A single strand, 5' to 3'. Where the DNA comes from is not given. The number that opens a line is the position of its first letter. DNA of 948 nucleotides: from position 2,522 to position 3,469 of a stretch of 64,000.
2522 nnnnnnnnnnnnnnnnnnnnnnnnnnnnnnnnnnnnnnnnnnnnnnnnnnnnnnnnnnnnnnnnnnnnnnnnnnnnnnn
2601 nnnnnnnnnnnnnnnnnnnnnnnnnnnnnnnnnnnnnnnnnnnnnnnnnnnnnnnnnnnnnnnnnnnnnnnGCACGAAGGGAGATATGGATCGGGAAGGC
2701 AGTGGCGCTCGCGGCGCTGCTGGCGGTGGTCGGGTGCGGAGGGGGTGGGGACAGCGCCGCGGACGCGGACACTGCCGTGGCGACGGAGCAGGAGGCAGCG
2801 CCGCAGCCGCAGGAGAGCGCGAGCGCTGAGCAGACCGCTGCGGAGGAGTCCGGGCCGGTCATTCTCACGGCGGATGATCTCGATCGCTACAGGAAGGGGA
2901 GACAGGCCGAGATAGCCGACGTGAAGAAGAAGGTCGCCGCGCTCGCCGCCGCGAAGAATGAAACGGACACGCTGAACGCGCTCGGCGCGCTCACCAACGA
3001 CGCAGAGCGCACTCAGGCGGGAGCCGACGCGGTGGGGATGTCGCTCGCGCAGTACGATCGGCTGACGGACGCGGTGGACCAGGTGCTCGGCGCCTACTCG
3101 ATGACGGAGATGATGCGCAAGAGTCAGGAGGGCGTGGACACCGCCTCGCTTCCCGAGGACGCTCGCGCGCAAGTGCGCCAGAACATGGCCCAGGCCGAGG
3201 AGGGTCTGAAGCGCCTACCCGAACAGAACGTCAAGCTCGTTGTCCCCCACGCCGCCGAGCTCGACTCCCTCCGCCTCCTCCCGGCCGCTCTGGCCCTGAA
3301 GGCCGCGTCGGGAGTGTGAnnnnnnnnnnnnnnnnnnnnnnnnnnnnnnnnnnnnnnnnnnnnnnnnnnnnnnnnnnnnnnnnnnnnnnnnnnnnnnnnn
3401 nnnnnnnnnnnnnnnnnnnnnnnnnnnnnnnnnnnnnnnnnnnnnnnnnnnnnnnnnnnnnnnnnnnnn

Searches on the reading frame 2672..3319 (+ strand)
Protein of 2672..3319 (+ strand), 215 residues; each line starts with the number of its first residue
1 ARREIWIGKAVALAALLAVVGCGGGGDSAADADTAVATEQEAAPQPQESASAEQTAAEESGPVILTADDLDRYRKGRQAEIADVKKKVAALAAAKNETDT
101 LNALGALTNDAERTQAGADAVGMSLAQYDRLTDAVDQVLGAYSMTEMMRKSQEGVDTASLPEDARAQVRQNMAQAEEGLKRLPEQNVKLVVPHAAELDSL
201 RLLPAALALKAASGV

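Call 74: find_homologous_proteins(query=window:2672-3319:+, max_evalue=1e-30)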
Query window:2672-3319:+ (215 aa): 23 proteins with E <= 1e-30 among 7029 candidates.
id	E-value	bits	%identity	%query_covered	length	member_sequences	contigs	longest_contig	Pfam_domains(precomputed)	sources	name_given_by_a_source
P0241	4.1e-124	430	100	100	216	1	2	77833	-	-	-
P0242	3.9e-111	387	89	100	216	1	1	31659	-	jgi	jgi:hypothetical protein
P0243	2.0e-106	372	85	92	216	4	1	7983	-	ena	-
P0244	2.8e-105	368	84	92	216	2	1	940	-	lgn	-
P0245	2.4e-104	365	84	100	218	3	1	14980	-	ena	-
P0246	5.4e-96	338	86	90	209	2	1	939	-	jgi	jgi:hypothetical protein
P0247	6.1e-95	335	77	95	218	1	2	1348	-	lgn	-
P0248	4.7e-93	328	77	100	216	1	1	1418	-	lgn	-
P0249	3.4e-92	326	77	93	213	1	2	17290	-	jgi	jgi:hypothetical protein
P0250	1.1e-89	317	73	93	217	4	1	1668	-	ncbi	-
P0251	5.8e-89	315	73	93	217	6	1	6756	-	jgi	jgi:hypothetical protein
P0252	2.4e-88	313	74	100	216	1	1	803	-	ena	-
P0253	3.4e-88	313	72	93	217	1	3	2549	-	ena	-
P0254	3.5e-88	313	72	93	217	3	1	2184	-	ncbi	-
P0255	2.4e-85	303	69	93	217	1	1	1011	-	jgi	jgi:hypothetical protein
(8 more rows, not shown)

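Call 75: find_encoding_contigs(protein=P0241, flank=10000, max_places=3)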
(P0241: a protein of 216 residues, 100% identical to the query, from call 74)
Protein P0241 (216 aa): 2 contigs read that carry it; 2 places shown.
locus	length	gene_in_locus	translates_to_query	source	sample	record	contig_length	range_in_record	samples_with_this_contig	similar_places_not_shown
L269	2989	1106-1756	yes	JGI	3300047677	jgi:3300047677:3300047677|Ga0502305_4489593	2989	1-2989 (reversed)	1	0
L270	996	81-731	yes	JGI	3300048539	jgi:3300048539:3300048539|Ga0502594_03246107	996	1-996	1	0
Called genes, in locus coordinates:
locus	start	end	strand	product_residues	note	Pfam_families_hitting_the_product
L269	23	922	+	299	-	PF00005:ABC_tran, PF17912:OB_MalK, PF08402:TOBE_2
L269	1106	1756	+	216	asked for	-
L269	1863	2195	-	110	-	-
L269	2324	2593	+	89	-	PF00578:AhpC-TSA (weak)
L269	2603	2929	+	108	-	PF00578:AhpC-TSA, PF08534:Redoxin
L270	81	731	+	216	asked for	-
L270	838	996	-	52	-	?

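Call 76: find_encoding_contigs(protein=P0243, flank=4000, max_places=2)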
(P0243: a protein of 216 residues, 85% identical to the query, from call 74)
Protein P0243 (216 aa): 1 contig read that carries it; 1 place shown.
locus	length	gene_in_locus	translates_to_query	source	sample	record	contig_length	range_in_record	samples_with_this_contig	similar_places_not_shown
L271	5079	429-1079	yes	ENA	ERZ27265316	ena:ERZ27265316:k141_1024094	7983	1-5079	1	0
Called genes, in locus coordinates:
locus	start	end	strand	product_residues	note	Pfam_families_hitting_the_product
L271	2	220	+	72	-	?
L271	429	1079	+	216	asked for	-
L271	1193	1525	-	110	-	-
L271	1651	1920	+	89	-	PF00578:AhpC-TSA (weak)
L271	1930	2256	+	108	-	PF00578:AhpC-TSA, PF08534:Redoxin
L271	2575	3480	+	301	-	PF01047:MarR (weak), PF09339:HTH_IclR, PF01614:IclR_C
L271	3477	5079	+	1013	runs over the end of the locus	PF13620:CarboxypepD_reg, PF13715:CarbopepD_reg_2, PF07715:Plug, PF00593:TonB_dep_Rec_b-barrel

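Call 77: find_encoding_contigs(protein=P0245, flank=4000, max_places=2)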
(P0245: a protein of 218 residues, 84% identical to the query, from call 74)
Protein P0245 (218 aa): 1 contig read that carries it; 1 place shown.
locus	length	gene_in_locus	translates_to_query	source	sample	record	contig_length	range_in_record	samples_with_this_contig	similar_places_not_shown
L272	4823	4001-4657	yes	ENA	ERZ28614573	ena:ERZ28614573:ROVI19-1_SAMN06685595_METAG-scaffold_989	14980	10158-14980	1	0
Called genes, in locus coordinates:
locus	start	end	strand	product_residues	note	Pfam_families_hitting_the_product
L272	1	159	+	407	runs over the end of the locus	PF08240:ADH_N, PF16912:Glu_dehyd_C (weak), PF00107:ADH_zinc_N, PF13602:ADH_zinc_N_2 (weak)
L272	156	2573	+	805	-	PF00933:Glyco_hydro_3, PF01915:Glyco_hydro_3_C, PF14310:Fn3-like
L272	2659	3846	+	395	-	PF00005:ABC_tran, PF13304:AAA_21 (faint), PF17912:OB_MalK, PF08402:TOBE_2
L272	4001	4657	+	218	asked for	-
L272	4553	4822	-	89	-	?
